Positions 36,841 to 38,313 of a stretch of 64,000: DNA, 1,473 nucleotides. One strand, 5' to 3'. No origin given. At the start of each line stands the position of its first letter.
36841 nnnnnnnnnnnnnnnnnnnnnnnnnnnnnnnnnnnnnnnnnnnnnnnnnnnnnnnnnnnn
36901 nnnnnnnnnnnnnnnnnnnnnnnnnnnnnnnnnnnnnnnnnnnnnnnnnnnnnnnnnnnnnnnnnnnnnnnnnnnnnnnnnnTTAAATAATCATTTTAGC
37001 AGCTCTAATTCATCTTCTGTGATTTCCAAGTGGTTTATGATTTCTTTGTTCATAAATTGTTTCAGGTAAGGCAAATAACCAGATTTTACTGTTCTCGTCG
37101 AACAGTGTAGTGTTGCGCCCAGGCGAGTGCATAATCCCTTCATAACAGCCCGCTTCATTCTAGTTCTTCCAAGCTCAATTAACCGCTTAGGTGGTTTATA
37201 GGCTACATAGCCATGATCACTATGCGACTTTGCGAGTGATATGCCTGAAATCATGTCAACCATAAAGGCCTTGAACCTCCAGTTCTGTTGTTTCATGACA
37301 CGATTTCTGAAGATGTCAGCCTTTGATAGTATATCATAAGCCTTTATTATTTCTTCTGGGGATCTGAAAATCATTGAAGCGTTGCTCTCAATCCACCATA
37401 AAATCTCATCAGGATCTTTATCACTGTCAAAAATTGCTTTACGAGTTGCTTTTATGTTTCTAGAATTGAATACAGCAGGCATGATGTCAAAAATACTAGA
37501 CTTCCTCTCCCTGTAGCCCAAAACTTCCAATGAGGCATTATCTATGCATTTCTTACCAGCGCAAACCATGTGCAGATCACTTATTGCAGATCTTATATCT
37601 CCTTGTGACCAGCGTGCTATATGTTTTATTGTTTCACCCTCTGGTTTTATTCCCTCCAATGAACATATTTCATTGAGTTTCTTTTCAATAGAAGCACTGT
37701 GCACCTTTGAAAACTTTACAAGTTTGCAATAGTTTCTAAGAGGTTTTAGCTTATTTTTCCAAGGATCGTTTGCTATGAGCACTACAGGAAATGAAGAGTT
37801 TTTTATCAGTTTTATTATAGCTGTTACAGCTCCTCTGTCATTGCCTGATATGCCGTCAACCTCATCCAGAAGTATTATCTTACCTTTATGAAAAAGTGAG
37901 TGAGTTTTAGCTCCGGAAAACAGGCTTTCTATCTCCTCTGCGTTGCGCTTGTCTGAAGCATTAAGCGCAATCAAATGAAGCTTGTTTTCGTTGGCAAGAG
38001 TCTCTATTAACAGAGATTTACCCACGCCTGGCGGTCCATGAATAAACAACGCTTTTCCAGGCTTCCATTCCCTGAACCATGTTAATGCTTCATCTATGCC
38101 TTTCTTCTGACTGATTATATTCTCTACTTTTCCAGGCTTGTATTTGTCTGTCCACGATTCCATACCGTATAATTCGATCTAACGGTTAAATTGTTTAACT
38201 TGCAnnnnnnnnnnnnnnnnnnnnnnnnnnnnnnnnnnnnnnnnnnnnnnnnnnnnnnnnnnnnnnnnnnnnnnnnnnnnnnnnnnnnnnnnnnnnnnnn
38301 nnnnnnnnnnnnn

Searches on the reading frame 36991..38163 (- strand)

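Call 34: search_protein_families(library=pfam, proteins=[window:36991-38163:-], max_evalue=0.00001)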
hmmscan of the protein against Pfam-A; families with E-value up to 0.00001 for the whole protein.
window:36991-38163:- (390 aa): 3 families
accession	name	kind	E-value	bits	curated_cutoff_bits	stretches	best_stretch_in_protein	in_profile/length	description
PF00004.35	AAA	-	9.2e-15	55.7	21.2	1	40-136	2-113/131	ATPase family associated with various cellular activities (AAA)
PF03215.21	Rad17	-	1.7e-07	31.8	23.8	1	2-66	7-75/186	Rad17 P-loop domain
PF13173.12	AAA_14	-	5.7e-06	26.8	27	0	37-107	3-76/129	AAA domain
